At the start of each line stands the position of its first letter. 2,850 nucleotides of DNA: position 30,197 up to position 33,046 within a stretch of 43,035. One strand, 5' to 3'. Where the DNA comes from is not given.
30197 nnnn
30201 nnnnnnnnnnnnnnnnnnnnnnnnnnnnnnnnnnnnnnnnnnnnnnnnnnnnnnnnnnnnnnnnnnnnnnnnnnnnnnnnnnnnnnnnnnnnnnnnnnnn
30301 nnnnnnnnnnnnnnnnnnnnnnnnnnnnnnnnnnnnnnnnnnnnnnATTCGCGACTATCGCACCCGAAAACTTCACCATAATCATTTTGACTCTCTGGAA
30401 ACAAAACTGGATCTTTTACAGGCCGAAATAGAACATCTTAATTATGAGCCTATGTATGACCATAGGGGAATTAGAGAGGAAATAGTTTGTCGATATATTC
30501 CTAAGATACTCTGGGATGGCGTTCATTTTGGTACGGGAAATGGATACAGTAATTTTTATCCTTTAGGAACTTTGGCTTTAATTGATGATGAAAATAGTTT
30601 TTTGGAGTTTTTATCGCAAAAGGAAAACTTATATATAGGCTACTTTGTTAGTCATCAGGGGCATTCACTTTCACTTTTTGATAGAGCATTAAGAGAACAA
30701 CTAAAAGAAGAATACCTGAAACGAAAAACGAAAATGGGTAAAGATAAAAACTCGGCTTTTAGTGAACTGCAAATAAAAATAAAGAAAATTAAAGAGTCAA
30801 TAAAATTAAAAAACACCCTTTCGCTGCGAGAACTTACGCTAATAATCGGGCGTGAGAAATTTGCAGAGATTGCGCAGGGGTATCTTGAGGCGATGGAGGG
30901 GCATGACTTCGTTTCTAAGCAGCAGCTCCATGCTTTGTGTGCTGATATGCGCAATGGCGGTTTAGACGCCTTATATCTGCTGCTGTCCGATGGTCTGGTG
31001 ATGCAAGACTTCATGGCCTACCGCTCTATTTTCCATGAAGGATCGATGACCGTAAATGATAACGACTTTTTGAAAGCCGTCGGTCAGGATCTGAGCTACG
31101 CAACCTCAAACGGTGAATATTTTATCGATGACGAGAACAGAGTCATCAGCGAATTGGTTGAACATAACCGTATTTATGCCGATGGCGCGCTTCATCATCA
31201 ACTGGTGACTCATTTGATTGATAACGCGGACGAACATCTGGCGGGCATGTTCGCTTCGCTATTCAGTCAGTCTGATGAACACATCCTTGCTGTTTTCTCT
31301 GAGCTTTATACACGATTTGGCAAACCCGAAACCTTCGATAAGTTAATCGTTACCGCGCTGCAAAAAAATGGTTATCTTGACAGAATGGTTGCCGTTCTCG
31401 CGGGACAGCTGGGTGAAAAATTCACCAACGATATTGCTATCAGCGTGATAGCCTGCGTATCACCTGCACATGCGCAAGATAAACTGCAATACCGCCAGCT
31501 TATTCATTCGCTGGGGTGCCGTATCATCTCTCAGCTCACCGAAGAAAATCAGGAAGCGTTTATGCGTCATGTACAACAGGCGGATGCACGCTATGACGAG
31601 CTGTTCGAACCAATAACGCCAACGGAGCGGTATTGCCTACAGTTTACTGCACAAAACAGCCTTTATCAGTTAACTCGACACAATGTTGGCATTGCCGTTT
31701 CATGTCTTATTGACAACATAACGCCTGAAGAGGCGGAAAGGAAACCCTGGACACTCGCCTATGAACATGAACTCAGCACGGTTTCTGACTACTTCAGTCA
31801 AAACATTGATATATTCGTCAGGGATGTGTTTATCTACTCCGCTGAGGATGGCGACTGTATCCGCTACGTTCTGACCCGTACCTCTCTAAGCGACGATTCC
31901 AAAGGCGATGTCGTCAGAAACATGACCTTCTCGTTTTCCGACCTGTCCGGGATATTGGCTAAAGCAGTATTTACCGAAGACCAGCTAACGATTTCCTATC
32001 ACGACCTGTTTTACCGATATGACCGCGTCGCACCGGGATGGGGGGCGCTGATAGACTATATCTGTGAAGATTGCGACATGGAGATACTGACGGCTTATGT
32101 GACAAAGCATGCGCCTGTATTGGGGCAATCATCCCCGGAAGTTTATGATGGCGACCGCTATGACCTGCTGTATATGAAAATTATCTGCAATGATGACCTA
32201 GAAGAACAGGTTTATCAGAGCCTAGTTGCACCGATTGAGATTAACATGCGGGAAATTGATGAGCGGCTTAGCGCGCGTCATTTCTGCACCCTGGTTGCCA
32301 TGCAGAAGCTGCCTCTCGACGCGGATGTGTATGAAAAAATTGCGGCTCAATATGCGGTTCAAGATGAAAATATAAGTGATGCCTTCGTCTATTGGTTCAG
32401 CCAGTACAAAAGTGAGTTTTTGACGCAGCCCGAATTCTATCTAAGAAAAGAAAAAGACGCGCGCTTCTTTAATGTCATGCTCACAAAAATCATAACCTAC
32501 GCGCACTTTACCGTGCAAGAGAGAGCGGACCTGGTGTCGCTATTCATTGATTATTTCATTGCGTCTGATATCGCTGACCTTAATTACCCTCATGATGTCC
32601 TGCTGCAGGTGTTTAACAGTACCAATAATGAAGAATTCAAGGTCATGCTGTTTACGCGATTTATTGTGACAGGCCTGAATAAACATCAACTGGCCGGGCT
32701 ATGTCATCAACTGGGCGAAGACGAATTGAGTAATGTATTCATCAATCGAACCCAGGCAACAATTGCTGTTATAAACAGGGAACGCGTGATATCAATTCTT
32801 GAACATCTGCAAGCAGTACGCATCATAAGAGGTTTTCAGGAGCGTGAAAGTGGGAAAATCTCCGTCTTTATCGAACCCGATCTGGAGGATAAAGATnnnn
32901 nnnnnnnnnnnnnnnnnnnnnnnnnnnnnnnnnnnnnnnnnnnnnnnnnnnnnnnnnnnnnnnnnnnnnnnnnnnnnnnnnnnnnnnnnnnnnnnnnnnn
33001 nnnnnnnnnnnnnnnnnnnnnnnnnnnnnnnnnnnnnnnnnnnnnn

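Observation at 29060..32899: Giant orphan KAP/YobI-type P-loop NTPase with membrane helices inserted in the NTPase fold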

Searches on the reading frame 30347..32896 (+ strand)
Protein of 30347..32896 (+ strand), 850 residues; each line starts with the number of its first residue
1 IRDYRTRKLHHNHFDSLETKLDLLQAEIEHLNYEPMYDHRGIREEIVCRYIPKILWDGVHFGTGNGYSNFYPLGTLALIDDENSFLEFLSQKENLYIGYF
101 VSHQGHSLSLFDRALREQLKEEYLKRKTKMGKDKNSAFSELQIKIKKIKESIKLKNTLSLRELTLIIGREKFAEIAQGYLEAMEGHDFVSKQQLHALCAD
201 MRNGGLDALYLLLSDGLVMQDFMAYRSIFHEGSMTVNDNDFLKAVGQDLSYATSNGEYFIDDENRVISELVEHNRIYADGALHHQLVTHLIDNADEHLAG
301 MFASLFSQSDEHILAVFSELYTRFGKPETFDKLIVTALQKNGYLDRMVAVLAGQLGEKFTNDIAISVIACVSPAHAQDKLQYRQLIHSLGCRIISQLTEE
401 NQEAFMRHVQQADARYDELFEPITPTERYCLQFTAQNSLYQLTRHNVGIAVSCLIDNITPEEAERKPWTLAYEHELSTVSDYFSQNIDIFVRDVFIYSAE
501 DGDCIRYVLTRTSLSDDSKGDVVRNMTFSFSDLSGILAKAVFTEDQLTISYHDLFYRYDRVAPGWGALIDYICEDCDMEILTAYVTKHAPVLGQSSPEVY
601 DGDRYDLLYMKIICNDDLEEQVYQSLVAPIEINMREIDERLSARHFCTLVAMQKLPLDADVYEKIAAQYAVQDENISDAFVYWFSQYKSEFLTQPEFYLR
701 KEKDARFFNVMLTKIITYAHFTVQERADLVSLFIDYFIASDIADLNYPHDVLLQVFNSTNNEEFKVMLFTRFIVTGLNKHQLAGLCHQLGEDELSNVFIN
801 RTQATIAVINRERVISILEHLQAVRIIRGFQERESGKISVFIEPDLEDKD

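Call 47: predict_structure(alignment_id=A1)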
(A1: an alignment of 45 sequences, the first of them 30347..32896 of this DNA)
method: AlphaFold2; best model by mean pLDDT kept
length: 850 residues; sequences in the alignment: 45
mean_pLDDT: 84.9   pTM: 0.62
mean pLDDT of the five models: 84.9, 84.1, 84.0, 81.7, 81.4
residues with pLDDT >= 90: 395; 70-90: 347; 50-70: 90; < 50: 18
segments of 3 or more residues with pLDDT < 50: 1-7, 220-225, 848-850
pLDDT, mean of each block of 10 residues (from residue 1): 46 72 80 63 88 85 76 87 91 85 72 91 81 67 83 69 76 77 63 77 77 63 50 59 66 63 75 77 82 89 91 87 83 94 94 79 94 94 93 90 96 94 90 96 96 92 95 94 96 95 93 92 95 88 88 95 95 94 96 93 94 95 95 89 93 90 84 83 93 93 88 91 93 89 83 91 90 86 88 88 86 89 89 88 66
secondary structure, 60 per line:
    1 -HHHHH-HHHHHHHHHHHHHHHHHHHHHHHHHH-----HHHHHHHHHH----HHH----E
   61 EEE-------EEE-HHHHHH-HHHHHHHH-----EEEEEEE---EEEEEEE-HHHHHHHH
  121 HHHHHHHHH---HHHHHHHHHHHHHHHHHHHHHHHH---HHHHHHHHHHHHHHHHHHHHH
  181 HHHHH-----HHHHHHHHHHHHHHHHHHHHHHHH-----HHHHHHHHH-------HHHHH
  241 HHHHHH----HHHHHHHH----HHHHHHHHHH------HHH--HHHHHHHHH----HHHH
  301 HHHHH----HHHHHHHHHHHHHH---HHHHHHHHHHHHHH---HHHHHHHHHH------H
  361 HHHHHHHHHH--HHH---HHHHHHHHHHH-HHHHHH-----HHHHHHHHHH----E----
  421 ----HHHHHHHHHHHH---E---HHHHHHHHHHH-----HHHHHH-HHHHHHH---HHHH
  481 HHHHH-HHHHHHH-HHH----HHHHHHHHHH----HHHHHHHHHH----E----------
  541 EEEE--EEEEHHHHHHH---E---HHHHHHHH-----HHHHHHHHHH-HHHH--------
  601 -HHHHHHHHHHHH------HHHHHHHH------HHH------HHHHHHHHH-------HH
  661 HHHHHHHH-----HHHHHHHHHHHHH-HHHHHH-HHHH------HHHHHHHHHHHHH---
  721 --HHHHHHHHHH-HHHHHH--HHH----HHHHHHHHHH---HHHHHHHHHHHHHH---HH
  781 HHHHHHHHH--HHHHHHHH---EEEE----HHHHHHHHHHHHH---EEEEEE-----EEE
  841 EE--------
elements in order (helices of 4 or more, strands of 3 or more residues): H2-6 H8-33 H39-48 E60-63 E71-73 H75-80 H82-89 E95-101 E105-111 H113-129 H133-156 H160-185 H191-214 H220-228 H236-246 H251-258 H263-272 H284-292 H297-305 H310-323 H327-340 H344-353 H360-370 H379-389 H391-396 H402-411 H425-436 H444-454 H460-465 H467-473 H477-485 H487-493 H502-511 H516-525 E541-544 E547-550 H551-557 H565-572 H578-587 H589-592 H602-613 H620-627 H643-651 H659-668 H674-686 H688-693 H695-698 H705-717 H723-732 H734-739 H749-758 H762-775 H779-789 H792-799 E803-806 H811-823 E827-832 E838-842
